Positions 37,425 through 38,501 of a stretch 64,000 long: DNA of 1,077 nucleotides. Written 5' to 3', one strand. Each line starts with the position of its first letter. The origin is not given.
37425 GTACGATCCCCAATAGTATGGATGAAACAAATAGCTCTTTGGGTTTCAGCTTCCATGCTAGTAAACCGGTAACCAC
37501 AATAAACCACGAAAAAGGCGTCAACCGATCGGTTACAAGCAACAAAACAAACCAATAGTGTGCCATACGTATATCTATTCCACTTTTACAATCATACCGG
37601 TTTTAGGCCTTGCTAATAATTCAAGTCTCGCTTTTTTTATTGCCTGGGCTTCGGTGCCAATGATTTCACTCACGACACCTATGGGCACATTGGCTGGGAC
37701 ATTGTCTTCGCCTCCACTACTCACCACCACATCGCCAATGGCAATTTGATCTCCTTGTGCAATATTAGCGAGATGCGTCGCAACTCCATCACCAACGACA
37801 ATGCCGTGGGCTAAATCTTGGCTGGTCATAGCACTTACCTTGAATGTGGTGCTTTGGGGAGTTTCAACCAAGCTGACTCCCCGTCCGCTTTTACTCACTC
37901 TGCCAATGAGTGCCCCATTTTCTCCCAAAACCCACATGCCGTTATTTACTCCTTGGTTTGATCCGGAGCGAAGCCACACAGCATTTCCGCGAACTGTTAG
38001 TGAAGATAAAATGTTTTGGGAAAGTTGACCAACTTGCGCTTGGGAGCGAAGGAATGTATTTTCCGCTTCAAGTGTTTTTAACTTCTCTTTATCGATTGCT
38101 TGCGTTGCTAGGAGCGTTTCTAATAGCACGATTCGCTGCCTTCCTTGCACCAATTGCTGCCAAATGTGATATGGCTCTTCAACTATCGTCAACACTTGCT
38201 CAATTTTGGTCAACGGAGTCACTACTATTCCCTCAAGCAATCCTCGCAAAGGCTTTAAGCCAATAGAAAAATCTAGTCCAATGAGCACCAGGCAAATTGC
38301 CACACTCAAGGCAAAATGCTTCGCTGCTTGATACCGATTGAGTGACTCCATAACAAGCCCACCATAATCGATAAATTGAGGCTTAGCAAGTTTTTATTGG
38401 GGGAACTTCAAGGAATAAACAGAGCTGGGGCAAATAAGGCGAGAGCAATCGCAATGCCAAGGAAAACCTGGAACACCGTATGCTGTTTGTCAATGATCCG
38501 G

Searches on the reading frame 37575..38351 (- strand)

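Call 60: search_protein_families(library=pfam, proteins=[window:37575-38351:-], max_evalue=0.01)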
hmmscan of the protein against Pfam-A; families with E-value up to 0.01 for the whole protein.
window:37575-38351:- (258 aa): 1 family
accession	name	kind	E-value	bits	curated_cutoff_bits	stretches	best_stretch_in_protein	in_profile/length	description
PF04085.20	MreC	-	2.8e-20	73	28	1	123-250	11-138/147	Rod shape-determining protein MreC, barrel core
